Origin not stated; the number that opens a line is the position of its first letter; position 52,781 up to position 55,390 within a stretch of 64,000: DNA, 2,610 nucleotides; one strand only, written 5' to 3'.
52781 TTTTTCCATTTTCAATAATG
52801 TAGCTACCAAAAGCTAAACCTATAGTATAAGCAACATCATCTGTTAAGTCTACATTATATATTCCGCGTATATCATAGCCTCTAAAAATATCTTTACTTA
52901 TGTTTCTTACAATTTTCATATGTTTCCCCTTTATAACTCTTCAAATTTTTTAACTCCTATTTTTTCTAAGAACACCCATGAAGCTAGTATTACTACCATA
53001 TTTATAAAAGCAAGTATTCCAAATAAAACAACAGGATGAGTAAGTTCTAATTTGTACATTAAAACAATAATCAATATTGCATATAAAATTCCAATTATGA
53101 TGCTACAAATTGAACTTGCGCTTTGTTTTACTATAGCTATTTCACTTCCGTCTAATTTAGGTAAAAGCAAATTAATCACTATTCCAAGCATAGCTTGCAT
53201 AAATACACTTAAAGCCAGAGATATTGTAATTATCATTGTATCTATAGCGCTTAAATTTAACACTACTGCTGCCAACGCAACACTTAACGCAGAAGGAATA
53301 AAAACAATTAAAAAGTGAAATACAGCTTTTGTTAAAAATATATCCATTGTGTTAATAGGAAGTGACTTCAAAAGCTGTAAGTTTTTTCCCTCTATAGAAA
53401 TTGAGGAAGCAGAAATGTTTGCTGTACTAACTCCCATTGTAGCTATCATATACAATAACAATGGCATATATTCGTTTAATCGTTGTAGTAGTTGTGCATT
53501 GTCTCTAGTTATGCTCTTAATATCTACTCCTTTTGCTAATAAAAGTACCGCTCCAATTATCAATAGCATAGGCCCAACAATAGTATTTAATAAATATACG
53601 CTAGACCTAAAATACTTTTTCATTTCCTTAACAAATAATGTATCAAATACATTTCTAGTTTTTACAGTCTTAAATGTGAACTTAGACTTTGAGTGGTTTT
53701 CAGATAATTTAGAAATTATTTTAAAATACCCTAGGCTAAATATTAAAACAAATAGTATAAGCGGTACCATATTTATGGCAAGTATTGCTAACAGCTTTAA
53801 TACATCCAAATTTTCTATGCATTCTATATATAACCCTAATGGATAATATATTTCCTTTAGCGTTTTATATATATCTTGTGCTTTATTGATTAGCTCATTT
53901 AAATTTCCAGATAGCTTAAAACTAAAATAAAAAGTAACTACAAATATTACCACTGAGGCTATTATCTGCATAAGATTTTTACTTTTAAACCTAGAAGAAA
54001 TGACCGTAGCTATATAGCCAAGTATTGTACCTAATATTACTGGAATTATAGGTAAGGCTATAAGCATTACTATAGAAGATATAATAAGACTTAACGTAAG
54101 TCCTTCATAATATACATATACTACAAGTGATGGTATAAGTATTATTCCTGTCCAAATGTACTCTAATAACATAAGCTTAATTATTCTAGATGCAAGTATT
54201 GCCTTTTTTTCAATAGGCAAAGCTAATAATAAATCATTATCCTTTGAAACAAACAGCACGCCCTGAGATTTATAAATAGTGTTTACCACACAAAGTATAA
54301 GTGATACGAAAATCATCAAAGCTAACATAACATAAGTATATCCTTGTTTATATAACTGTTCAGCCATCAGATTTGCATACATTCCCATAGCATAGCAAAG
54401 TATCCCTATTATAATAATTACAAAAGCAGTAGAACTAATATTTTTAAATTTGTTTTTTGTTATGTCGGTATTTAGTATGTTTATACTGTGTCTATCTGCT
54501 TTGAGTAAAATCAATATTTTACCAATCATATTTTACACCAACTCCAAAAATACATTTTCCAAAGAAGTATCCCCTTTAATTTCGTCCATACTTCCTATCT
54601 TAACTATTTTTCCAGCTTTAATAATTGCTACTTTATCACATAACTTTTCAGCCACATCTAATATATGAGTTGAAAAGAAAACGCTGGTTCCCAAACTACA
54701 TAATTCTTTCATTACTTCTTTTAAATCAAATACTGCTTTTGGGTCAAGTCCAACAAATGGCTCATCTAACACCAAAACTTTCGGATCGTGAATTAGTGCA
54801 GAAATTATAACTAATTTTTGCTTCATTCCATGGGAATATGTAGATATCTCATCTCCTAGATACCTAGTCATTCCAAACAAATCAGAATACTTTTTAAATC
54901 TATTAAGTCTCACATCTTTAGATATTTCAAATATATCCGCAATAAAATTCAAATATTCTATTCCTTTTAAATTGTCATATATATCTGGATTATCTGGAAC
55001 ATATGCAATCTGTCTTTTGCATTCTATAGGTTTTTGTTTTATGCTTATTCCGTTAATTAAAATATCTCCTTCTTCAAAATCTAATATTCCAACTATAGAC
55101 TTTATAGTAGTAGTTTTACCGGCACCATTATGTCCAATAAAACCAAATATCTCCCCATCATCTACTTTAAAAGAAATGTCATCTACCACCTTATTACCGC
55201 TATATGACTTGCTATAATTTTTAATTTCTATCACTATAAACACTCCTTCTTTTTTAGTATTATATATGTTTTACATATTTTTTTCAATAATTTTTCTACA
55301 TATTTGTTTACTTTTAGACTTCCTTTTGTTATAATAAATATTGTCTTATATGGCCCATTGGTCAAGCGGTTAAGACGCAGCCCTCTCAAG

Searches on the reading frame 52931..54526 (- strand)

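Call 53: search_protein_families(library=pfam, proteins=[window:52931-54526:-], max_evalue=0.00001)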
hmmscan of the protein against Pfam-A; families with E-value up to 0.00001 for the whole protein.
window:52931-54526:- (531 aa): 2 families
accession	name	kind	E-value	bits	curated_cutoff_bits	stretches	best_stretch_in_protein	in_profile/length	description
PF09847.15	12TM_1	-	1.8e-09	37.7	33.2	1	45-509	17-434/448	Membrane protein of 12 TMs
PF16949.11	ABC_tran_2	-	4.3e-06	26.3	25.7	0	54-490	41-489/542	Putative ATP-binding cassette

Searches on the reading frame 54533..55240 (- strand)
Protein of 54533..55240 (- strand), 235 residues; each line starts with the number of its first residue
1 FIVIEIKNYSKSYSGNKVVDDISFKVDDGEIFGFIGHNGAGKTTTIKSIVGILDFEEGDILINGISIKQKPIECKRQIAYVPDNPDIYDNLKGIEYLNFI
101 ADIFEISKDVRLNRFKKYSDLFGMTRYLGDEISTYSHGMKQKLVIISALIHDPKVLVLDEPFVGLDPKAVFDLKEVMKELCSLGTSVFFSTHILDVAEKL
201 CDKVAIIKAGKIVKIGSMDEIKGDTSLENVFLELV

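Call 53: search_protein_families(library=pfam, proteins=[window:54533-55240:-], max_evalue=0.00001)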
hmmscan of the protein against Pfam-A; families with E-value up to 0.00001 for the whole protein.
window:54533-55240:- (235 aa): 2 families
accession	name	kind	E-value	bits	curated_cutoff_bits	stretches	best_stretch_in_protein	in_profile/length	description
PF00005.33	ABC_tran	-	8.5e-27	94.9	25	1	20-162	2-136/137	ABC transporter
PF13304.12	AAA_21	-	3e-14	54.3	27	1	116-192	220-298/304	AAA domain, putative AbiEii toxin, Type IV TA system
